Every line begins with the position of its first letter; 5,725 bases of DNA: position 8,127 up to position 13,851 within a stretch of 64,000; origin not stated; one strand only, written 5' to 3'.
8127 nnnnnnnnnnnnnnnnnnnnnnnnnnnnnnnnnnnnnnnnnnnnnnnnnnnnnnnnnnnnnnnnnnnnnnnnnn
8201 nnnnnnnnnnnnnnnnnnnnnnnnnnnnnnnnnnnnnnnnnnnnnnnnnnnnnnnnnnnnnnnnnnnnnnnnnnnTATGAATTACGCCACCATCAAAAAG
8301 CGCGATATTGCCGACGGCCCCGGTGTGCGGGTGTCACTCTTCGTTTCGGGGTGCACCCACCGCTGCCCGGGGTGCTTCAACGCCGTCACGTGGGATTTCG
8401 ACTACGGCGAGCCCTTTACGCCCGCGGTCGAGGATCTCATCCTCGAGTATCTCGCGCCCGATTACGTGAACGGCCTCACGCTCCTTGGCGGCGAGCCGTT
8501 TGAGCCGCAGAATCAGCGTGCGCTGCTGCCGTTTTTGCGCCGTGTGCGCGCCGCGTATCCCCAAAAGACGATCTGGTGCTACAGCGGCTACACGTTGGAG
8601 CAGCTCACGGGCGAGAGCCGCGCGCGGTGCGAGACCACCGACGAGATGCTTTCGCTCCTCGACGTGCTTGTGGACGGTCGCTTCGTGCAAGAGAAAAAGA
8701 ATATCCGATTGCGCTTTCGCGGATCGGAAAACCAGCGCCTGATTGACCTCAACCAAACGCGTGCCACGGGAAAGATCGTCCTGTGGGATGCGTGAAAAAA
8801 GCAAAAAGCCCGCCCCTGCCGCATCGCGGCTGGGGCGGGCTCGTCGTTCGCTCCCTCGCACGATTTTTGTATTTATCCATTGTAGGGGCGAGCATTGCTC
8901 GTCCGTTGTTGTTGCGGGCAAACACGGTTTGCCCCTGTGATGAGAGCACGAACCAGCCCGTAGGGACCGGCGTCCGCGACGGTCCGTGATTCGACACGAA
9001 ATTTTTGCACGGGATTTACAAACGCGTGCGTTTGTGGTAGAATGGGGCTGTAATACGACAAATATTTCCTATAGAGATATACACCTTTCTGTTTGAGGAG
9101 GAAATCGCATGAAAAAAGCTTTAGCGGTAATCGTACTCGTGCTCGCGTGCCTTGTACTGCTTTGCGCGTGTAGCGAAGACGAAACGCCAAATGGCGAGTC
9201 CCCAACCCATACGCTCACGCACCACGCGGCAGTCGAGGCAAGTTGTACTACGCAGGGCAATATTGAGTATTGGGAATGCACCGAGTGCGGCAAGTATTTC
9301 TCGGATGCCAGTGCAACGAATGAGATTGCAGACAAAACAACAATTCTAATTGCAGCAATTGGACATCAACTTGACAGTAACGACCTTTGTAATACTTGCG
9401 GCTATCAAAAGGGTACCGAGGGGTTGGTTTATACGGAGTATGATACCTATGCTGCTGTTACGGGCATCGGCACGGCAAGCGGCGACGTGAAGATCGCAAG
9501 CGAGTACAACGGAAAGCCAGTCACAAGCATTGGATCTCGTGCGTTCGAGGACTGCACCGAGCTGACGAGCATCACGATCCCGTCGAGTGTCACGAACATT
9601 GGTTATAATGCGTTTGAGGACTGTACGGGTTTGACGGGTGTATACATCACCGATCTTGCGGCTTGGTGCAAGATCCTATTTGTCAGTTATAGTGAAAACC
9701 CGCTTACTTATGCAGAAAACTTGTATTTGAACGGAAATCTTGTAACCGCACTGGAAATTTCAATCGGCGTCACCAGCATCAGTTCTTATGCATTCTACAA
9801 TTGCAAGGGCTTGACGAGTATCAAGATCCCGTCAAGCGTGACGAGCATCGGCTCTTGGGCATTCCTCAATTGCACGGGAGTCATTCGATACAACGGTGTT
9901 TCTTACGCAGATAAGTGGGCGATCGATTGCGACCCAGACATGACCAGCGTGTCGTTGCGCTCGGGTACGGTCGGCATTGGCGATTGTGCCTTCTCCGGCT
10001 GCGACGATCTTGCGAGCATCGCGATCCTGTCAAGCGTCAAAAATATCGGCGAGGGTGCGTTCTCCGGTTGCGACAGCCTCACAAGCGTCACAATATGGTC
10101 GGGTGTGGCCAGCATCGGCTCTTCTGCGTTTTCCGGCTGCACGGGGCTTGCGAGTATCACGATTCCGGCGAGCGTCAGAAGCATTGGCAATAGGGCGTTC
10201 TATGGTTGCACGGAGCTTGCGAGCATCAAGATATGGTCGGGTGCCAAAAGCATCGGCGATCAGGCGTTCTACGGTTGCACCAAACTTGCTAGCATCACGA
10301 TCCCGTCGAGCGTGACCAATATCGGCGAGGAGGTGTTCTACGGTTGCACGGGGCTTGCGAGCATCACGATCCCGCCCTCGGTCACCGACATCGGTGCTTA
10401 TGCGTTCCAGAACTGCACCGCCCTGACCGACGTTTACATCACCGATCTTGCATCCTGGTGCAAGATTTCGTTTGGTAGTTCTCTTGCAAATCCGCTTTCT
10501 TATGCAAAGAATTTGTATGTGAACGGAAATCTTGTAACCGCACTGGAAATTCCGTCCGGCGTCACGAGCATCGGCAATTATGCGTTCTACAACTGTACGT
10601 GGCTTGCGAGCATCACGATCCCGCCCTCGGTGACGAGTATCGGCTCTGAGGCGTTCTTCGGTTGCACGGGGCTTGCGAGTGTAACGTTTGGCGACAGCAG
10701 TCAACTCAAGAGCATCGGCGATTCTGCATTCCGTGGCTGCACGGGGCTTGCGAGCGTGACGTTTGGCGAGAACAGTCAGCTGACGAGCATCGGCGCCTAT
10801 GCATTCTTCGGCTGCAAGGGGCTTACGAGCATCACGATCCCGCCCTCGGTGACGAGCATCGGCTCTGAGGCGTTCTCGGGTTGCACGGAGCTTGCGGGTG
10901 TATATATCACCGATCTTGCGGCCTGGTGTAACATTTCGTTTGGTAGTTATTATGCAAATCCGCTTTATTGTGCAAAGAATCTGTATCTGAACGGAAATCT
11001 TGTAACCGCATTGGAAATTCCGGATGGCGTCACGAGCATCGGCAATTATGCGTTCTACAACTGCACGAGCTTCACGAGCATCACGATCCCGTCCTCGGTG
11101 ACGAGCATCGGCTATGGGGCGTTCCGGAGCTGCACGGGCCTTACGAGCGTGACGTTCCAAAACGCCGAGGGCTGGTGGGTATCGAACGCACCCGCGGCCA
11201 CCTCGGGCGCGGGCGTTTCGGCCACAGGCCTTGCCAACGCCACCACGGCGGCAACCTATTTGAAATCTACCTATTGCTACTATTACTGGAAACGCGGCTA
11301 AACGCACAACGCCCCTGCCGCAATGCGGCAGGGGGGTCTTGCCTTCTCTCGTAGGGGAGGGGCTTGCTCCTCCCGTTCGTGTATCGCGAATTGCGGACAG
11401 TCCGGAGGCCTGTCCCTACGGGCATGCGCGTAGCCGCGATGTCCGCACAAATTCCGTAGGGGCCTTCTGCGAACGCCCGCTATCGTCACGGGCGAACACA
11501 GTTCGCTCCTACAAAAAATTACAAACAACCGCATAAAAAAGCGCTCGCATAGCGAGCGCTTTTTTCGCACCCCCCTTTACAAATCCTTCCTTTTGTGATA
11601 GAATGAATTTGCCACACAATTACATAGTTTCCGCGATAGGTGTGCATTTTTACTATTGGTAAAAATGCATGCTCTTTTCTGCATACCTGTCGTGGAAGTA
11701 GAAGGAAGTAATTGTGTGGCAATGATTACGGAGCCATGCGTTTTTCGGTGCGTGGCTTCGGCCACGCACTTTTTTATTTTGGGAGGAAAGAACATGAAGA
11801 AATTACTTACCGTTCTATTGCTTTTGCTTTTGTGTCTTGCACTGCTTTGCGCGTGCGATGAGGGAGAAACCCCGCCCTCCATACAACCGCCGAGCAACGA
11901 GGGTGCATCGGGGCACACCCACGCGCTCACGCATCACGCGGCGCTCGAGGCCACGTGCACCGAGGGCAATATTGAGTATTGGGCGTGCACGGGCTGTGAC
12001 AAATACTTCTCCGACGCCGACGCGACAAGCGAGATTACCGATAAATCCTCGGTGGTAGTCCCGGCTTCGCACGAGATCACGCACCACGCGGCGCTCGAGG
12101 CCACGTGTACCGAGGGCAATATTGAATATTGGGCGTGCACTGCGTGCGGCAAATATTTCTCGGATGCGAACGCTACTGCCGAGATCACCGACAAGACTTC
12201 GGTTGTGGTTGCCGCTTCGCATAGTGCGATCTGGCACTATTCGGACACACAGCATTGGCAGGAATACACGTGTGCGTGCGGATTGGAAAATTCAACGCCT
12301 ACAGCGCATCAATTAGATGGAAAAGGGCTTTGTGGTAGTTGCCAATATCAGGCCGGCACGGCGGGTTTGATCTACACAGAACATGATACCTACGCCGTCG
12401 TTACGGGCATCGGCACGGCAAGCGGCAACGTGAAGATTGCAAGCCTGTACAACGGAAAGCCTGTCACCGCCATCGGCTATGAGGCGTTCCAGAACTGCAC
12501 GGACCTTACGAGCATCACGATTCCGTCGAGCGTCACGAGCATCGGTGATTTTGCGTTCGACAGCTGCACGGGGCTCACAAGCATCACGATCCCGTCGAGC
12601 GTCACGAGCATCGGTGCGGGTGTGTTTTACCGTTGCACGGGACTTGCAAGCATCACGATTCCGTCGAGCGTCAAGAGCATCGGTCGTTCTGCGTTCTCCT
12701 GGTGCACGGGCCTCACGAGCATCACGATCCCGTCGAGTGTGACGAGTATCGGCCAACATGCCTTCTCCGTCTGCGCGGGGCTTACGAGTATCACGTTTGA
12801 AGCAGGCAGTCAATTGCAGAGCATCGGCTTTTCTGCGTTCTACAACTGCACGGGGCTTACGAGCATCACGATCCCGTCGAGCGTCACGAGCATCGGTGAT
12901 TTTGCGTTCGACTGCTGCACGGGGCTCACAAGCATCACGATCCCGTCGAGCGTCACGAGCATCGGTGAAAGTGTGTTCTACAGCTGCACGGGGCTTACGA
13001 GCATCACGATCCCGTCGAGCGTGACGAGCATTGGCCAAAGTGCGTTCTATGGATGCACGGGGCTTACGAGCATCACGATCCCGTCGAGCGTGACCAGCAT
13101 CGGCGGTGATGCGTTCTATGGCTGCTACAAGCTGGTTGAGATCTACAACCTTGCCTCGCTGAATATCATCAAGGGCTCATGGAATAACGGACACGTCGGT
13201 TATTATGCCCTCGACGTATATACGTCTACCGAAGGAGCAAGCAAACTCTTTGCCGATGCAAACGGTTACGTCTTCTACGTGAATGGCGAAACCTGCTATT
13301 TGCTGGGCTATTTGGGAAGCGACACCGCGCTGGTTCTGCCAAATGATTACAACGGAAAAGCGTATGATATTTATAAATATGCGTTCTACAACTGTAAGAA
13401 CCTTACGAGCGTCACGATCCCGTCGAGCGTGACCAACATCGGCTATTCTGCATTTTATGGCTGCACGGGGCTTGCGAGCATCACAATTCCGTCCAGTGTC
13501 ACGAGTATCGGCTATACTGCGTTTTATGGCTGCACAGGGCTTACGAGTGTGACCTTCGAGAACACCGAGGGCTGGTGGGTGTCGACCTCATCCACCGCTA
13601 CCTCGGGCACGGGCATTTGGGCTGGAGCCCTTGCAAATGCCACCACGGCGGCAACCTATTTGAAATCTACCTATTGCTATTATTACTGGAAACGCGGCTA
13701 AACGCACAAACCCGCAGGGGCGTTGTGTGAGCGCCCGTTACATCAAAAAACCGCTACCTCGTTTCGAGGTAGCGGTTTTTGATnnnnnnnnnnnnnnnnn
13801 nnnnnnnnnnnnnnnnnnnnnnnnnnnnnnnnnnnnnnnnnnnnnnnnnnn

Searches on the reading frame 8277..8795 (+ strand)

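Call 28: search_protein_families(library=pfam, proteins=[window:8277-8795:+], max_evalue=0.0001)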
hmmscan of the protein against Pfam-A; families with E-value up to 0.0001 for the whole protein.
window:8277-8795:+ (172 aa): 2 families
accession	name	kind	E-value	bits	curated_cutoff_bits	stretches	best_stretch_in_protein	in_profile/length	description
PF13353.11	Fer4_12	-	1.5e-52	178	22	1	13-156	2-137/137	4Fe-4S single cluster domain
PF04055.27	Radical_SAM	-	3.7e-05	24.4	29.5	1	22-77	3-59/166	Radical SAM superfamily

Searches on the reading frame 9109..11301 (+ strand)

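Call 28: search_protein_families(library=pfam, proteins=[window:9109-11301:+], max_evalue=0.0001)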
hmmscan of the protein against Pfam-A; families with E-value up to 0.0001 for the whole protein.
window:9109-11301:+ (730 aa): 2 families
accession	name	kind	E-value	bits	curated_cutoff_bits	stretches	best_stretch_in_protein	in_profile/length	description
PF13306.12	LRR_5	-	3.6e-135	444.3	27.7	5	335-446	2-110/127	BspA type Leucine rich repeat region (6 copies)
PF13855.12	LRR_8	-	4.4e-16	58.8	27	0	530-576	10-55/61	Leucine rich repeat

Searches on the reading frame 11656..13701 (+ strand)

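Call 28: search_protein_families(library=pfam, proteins=[window:11656-13701:+], max_evalue=0.0001)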
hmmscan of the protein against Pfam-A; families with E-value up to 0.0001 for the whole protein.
window:11656-13701:+ (681 aa): 2 families
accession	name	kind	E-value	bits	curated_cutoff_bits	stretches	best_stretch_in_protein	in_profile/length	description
PF13306.12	LRR_5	-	1.6e-98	325.9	27.7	3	271-398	1-123/127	BspA type Leucine rich repeat region (6 copies)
PF13855.12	LRR_8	-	8.1e-11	42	27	0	455-496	12-54/61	Leucine rich repeat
